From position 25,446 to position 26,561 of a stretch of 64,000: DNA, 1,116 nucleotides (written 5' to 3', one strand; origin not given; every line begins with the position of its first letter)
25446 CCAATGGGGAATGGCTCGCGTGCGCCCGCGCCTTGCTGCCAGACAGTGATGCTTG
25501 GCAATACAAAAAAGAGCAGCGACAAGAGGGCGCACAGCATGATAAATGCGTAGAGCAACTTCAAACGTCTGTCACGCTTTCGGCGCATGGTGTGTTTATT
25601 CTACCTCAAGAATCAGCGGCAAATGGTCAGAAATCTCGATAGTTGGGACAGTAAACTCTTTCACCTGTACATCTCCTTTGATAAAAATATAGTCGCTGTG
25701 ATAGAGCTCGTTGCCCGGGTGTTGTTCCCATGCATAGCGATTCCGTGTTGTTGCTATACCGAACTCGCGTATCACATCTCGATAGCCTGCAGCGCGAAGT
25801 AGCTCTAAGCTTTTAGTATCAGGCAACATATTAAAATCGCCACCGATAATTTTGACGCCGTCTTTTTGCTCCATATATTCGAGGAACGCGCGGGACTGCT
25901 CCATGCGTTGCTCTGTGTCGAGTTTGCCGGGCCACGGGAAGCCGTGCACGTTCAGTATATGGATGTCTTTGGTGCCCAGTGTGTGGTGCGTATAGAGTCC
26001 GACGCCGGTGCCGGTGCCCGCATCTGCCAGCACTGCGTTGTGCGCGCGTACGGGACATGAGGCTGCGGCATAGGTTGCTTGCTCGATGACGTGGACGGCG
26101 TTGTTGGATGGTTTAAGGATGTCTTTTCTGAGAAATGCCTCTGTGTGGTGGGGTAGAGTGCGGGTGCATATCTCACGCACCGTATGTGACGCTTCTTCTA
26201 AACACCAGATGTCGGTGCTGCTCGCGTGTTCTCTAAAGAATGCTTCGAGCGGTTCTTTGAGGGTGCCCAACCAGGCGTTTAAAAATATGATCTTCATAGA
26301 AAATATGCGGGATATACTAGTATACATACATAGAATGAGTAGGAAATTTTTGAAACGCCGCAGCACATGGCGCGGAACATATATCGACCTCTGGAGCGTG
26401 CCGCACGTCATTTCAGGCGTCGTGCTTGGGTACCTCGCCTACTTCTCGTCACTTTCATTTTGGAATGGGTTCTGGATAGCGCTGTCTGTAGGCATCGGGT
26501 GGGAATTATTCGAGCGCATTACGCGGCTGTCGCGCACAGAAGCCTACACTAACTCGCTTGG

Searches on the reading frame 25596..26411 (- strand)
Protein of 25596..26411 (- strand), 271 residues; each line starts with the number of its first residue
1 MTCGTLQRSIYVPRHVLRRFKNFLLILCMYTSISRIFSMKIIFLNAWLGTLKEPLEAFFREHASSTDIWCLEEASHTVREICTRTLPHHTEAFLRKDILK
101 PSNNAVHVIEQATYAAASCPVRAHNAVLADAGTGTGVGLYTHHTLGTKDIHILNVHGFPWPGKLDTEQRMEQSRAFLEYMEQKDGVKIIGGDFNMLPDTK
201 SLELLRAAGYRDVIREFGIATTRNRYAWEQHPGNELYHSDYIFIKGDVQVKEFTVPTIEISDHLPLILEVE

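Call 33: search_protein_families(library=pfam, proteins=[window:25596-26411:-], max_evalue=0.01)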
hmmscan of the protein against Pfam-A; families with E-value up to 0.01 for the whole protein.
window:25596-26411:- (271 aa): 1 family
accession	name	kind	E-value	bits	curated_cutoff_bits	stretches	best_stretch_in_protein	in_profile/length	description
PF03372.29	Exo_endo_phos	-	2.3e-11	44.3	24.5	1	55-263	22-225/225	Endonuclease/Exonuclease/phosphatase family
